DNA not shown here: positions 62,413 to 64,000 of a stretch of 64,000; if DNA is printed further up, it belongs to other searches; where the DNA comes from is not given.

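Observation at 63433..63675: Class I (c551-like) heme domain nested inside an MtrA/DmsE-type multiheme cytochrome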

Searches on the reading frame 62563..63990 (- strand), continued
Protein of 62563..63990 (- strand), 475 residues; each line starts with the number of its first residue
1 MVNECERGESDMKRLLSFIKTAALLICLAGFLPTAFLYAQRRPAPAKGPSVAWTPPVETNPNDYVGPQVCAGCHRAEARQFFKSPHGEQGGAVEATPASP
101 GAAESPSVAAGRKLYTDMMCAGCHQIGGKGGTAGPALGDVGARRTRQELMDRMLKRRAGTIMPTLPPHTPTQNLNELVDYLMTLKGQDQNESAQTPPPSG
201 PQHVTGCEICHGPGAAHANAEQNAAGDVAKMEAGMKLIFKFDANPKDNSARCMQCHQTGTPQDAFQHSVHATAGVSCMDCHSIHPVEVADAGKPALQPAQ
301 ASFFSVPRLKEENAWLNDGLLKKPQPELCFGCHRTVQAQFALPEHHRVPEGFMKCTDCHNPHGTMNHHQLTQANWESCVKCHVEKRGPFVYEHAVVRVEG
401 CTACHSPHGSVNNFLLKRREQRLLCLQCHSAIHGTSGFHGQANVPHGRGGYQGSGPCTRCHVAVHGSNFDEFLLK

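Call 7: search_solved_structures(query=window:62563-63990:-, max_evalue=0.01, show_alignments=3)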
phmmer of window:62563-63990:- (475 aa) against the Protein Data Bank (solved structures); distinct sequences matched with E-value up to 0.01: 7.
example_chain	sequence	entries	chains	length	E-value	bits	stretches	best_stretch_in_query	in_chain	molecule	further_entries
6r2q_A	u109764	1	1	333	4.3e-31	111.8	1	320-470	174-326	Cystathionine beta-synthase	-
7zs2_A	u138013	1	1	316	9.8e-06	28.2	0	116-158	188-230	Hypothetical (Diheme) protein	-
7zs0_A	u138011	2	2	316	9.8e-06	28.1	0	116-158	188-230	Hypothetical (Diheme) protein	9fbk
7zs1_A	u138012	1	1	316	9.8e-06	28.1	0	116-158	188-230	Hypothetical (Diheme) protein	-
3o0r_C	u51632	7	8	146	0.0011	21.4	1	101-157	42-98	Nitric oxide reductase subunit C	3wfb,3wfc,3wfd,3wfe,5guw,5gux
2ozy_A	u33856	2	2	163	0.002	20.6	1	247-287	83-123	Cytochrome c-type protein nrfB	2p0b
7vzg_c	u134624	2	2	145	0.0026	20.2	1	86-183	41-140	Cytochrome c domain-containing protein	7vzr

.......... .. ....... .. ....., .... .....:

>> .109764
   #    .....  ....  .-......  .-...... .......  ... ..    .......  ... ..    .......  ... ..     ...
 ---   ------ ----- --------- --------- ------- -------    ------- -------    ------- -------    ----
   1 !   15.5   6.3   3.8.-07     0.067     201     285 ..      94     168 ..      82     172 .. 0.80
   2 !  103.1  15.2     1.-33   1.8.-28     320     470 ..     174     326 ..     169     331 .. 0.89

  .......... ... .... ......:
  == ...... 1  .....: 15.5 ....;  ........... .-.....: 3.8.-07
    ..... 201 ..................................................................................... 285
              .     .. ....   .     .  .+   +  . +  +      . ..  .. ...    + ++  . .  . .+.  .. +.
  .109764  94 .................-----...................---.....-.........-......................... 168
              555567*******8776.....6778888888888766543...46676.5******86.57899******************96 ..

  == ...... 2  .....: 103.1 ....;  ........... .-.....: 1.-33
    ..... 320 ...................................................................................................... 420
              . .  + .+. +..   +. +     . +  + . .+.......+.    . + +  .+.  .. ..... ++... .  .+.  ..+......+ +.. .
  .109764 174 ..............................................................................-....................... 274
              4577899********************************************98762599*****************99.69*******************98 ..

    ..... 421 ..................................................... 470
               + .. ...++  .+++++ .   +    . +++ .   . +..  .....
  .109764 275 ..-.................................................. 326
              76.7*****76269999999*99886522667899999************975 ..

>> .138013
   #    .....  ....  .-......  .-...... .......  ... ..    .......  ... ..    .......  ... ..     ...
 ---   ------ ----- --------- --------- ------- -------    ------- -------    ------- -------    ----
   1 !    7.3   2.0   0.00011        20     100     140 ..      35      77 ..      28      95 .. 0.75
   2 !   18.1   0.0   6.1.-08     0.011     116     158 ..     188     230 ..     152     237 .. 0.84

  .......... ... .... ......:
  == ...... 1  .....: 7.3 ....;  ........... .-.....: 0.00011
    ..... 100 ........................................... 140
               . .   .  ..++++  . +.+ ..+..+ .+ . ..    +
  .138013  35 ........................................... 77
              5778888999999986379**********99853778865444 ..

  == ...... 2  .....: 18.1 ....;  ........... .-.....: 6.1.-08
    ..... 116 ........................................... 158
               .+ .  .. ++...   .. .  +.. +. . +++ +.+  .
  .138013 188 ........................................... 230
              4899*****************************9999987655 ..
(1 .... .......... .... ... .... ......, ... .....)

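Call 14: search_solved_structures(query=P0027, max_evalue=0.001, show_alignments=1)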
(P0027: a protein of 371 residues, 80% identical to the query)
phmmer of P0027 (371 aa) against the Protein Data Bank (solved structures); distinct sequences matched with E-value up to 0.001: 3.
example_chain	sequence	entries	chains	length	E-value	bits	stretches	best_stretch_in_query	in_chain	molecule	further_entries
6r2q_A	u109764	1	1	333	1.6e-33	119.7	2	213-366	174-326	Cystathionine beta-synthase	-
6i5b_A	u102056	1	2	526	2.2e-07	33.7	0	67-112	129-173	Uncharacterized protein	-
2ozy_A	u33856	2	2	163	0.00053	22.5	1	69-180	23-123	Cytochrome c-type protein nrfB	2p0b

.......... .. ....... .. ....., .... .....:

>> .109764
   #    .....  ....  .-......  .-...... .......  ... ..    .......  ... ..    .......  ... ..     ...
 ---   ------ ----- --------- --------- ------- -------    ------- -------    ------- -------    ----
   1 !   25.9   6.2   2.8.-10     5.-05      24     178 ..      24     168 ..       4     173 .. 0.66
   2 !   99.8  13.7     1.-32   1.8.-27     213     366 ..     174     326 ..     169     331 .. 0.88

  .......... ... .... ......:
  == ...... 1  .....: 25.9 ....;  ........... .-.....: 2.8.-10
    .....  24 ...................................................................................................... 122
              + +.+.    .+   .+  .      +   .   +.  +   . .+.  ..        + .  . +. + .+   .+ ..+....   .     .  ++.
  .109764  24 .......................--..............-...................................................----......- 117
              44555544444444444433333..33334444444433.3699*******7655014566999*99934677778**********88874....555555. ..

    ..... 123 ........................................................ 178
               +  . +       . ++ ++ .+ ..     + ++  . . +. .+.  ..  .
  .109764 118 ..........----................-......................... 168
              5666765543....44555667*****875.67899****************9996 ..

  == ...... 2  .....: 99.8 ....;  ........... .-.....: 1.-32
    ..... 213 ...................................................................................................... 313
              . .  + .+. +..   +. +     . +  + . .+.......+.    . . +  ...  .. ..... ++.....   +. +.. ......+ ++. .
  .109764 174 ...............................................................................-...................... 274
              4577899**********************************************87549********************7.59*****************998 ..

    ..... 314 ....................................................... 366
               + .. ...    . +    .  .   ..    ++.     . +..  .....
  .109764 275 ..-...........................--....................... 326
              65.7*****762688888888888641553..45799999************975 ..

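Call 20: find_related_loci(query=A2, collection=genome_contigs, flank=10000)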
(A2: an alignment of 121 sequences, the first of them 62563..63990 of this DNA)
Query A2 (475 aa) in genome_contigs; peptide patterns used: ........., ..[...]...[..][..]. (x = any residue, [..] = any of these).
600 stretches matched a pattern (row limit reached: there are more); 248 encode a relative of the query (tblastn E <= 1e-3); the best 80 are kept; 80 distinct loci.
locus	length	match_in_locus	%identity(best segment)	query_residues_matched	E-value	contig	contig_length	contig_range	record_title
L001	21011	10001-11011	56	23-474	6e-97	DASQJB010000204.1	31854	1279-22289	MAG TPA_asm: Bryobacteraceae bacterium isolate SMAG_U11874 k141_2697739, whole genome shotgun sequence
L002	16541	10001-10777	40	199-475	1e-54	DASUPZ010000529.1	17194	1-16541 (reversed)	MAG TPA_asm: Pyrinomonadaceae bacterium isolate SMAG_U1668 k141_1659284, whole genome shotgun sequence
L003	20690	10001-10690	41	206-475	3e-54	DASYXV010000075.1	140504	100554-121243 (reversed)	MAG TPA_asm: Candidatus Acidiferrales bacterium isolate SMAG_U6317 k141_152929, whole genome shotgun sequence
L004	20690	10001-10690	42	206-475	7e-54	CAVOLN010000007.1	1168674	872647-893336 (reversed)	MAG: Terriglobia bacterium isolate MFD10113.bin.2.12 genome assembly, contig: contig_8776, whole genome shotgun sequence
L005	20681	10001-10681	42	206-475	3e-53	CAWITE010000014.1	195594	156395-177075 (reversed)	MAG: uncultured Acidobacteriota bacterium isolate MFD09222.bin.1.71 genome assembly, contig: contig_37713, whole genome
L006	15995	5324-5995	44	206-468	3e-53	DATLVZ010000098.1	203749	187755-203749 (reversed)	MAG TPA_asm: Candidatus Acidoferrum sp. isolate SMAG_U13205 k141_56013, whole genome shotgun sequence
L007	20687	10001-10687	41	206-474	3e-53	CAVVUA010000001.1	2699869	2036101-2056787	MAG: uncultured Acidobacteriota bacterium isolate MFD04434.bin.1.18 genome assembly, contig: contig_23036, whole genome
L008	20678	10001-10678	41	206-474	3e-53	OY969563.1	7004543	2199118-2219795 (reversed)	MAG: Candidatus Acidoferrales bacterium isolate MFD05580.bin.1.43 genome assembly, chromosome: 1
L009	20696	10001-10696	42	201-475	6e-53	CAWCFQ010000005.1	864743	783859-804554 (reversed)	MAG: uncultured Acidobacteriaceae bacterium isolate MFD01231.bin.1.98 genome assembly, contig: contig_6932, whole genome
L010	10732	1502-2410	40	18-475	1e-52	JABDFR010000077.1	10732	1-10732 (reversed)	MAG: Acidobacteria bacterium isolate BWOrgControl_Nextera21_MAG2 3300020985.a:Ga0206813_1188, whole genome shotgun seque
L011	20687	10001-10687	42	206-475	5e-52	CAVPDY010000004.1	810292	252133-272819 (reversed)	MAG: uncultured Acidobacteriota bacterium isolate MFD00008.bin.2.17 genome assembly, contig: contig_8698, whole genome s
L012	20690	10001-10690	42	206-475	9e-53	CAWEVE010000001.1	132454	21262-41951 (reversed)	MAG: Terriglobia bacterium isolate MFD05521.bin.2.55 genome assembly, contig: contig_102661, whole genome shotgun sequen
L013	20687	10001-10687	42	206-475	1e-52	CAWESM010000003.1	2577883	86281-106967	MAG: Terriglobia bacterium isolate MFD03346.bin.2.72 genome assembly, contig: contig_26074, whole genome shotgun sequenc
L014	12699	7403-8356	37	150-475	7e-52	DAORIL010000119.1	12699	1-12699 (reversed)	MAG TPA_asm: Pyrinomonadaceae bacterium isolate AMR_MDS_5578 NODE_514_length_12699_cov_5.691632, whole genome shotgun se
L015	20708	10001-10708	41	200-475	2e-51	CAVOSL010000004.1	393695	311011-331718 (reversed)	MAG: uncultured Acidobacteriaceae bacterium isolate MFD00008.bin.1.132 genome assembly, contig: contig_16334, whole geno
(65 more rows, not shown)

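Call 23: find_encoding_contigs(protein=window:62563-63990:-, flank=10000, max_places=4)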
Protein window:62563-63990:- (475 aa): 1 contig read that carries it; 1 place shown.
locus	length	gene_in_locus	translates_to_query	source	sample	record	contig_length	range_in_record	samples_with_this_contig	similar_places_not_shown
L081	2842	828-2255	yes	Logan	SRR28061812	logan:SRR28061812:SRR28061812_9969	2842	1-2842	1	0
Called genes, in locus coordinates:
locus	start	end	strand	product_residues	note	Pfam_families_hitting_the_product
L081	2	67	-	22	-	?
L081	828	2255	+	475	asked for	PF14522:Cytochrome_C7 (faint), PF14537:Cytochrom_c3_2 (faint), PF13435:Cytochrome_C554 (faint), PF00034:Cytochrom_C, PF13442:Cytochrome_CBB3 (weak), PF22678:Cytochrom_c_NrfB-like (weak), PF09699:Paired_CXXCH_1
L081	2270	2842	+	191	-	?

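Call 24: find_encoding_contigs(protein=P0067, flank=10000, max_places=3)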
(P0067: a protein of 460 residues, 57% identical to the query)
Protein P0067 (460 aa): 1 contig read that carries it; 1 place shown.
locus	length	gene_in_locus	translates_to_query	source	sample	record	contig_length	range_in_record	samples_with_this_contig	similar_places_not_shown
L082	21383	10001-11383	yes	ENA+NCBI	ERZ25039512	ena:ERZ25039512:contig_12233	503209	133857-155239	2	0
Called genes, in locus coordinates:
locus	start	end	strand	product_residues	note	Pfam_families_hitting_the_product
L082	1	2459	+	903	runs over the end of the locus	PF00675:Peptidase_M16, PF05193:Peptidase_M16_C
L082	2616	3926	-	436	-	PF00328:His_Phos_2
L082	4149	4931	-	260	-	PF06977:SdiA-regulated (faint)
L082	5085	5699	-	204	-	PF01222:ERG4_ERG24 (weak), PF04140:ICMT (weak), PF04191:PEMT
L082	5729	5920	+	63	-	-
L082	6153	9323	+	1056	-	PF13620:CarboxypepD_reg, PF25183:OMP_b-brl_4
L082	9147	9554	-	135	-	-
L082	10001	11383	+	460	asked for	PF22113:Mtrc-MtrF_II-IV_dom (faint), PF14522:Cytochrome_C7 (faint), PF14537:Cytochrom_c3_2 (faint), PF13435:Cytochrome_C554 (faint), PF00034:Cytochrom_C, PF13442:Cytochrome_CBB3 (weak), PF09699:Paired_CXXCH_1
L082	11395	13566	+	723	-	-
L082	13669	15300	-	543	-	PF12708:Pect-lyase_RHGA_epim, PF00295:Glyco_hydro_28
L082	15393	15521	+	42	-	-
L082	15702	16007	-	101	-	PF10130:PIN_2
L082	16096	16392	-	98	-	-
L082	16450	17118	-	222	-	PF07238:PilZ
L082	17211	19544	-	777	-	PF12715:Abhydrolase_7 (faint), PF05448:AXE1, PF01738:DLH (faint), PF02129:Peptidase_S15 (weak), PF22244:GCE_fung (faint), PF00326:Peptidase_S9 (faint)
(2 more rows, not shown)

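Call 25: predict_structure(alignment_id=A2)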
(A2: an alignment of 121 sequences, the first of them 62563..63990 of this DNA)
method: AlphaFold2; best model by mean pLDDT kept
length: 475 residues; sequences in the alignment: 121
mean_pLDDT: 57.0   pTM: 0.49
mean pLDDT of the five models: 57.0, 54.1, 53.1, 51.0, 49.1
residues with pLDDT >= 90: 30; 70-90: 146; 50-70: 71; < 50: 228
segments of 3 or more residues with pLDDT < 50: 39-53, 158-163, 189-201, 259-263, 287-475
pLDDT, mean of each block of 10 residues (from residue 1): 62 91 90 59 37 58 81 76 67 58 82 81 76 79 90 67 63 92 73 43 73 87 77 87 79 67 55 66 57 39 41 41 38 41 34 29 32 35 33 29 29 24 34 39 36 31 31 31
secondary structure, 60 per line:
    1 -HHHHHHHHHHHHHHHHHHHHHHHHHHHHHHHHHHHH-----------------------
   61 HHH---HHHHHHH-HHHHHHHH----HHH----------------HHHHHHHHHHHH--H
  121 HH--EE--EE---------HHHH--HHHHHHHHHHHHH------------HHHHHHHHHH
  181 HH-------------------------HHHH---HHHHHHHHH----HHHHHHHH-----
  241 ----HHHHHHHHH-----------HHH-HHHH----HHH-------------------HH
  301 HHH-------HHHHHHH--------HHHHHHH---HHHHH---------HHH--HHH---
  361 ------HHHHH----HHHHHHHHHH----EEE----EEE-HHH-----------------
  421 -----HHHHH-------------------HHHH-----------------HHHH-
elements in order: H2-37 H67-73 H75-82 H106-117 H140-143 H146-158 H171-182 H208-211 H215-223 H228-235 H245-253 H269-272 H299-303 H311-317 H326-332 H336-340 H367-371 H376-385 E390-392 E397-399 H426-430 H450-453 H471-474

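Call 31: find_encoding_contigs(protein=P0009, flank=10000, max_places=2)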
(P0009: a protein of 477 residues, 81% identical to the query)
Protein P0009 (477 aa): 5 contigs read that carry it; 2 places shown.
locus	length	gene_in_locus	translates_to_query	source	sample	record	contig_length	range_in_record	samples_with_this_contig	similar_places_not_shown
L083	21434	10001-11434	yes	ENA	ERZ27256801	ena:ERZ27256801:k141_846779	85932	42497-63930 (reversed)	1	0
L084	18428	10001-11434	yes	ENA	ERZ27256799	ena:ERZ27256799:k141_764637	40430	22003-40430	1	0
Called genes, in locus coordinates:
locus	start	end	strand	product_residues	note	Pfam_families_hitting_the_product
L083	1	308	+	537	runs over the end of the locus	-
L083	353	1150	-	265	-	PF13649:Methyltransf_25 (weak), PF05050:Methyltransf_21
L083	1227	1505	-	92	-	-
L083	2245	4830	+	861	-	-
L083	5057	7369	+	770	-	-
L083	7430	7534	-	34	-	-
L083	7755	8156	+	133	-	PF00072:Response_reg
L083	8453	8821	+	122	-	-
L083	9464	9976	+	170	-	-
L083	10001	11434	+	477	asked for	PF14522:Cytochrome_C7 (faint), PF13435:Cytochrome_C554 (faint), PF14537:Cytochrom_c3_2 (faint), PF00034:Cytochrom_C, PF13442:Cytochrome_CBB3 (weak), PF22678:Cytochrom_c_NrfB-like (weak), PF09699:Paired_CXXCH_1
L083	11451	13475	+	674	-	-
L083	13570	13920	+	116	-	PF13442:Cytochrome_CBB3, PF00034:Cytochrom_C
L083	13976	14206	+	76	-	-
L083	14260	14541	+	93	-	-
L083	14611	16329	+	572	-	PF09699:Paired_CXXCH_1 (faint), PF14522:Cytochrome_C7 (faint), PF14537:Cytochrom_c3_2 (faint), PF22113:Mtrc-MtrF_II-IV_dom (faint), PF01292:Ni_hydr_CYTB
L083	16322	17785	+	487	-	PF03264:Cytochrom_NNT (weak)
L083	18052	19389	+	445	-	PF01654:Cyt_bd_oxida_I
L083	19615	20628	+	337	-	PF02322:Cyt_bd_oxida_II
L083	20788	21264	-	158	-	PF00027:cNMP_binding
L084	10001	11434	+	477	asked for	PF14522:Cytochrome_C7 (faint), PF13435:Cytochrome_C554 (faint), PF14537:Cytochrom_c3_2 (faint), PF00034:Cytochrom_C, PF13442:Cytochrome_CBB3 (weak), PF22678:Cytochrom_c_NrfB-like (weak), PF09699:Paired_CXXCH_1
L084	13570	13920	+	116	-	PF13442:Cytochrome_CBB3, PF00034:Cytochrom_C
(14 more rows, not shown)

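Call 32: find_encoding_contigs(protein=P0108, flank=10000, max_places=2)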
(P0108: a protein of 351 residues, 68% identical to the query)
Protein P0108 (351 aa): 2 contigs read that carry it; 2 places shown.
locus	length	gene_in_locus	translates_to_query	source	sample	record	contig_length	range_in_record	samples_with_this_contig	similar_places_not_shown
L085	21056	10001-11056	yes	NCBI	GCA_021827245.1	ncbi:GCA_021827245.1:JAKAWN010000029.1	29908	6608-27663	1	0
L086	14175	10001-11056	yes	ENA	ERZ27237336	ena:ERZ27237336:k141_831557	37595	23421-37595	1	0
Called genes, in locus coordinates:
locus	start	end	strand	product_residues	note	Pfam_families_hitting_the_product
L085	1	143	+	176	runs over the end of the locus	-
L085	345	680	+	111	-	PF04480:DUF559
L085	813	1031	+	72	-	PF21748:UPF0150 (weak)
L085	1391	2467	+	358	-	PF04616:Glyco_hydro_43 (faint), PF22847:Glyco_hydro_43_rel (faint)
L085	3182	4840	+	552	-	PF01435:Peptidase_M48 (weak)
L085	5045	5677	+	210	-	PF13500:AAA_26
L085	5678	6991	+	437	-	PF00202:Aminotran_3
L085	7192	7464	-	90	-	-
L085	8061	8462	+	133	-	PF00072:Response_reg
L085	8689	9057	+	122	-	-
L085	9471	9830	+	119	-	-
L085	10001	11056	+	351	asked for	PF14522:Cytochrome_C7 (faint), PF14537:Cytochrom_c3_2 (faint), PF22113:Mtrc-MtrF_II-IV_dom (faint), PF22678:Cytochrom_c_NrfB-like (faint), PF13435:Cytochrome_C554 (faint), PF09699:Paired_CXXCH_1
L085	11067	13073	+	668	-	-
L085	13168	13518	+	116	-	PF13442:Cytochrome_CBB3, PF00034:Cytochrom_C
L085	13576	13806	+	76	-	-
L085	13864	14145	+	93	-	-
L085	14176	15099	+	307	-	-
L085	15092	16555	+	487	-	PF03264:Cytochrom_NNT (weak)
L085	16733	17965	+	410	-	PF00871:Acetate_kinase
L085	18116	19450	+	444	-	PF01654:Cyt_bd_oxida_I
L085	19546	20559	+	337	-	PF02322:Cyt_bd_oxida_II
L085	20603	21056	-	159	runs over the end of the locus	PF00027:cNMP_binding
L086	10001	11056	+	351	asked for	PF14522:Cytochrome_C7 (faint), PF14537:Cytochrom_c3_2 (faint), PF22113:Mtrc-MtrF_II-IV_dom (faint), PF22678:Cytochrom_c_NrfB-like (faint), PF13435:Cytochrome_C554 (faint), PF09699:Paired_CXXCH_1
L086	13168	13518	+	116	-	PF13442:Cytochrome_CBB3, PF00034:Cytochrom_C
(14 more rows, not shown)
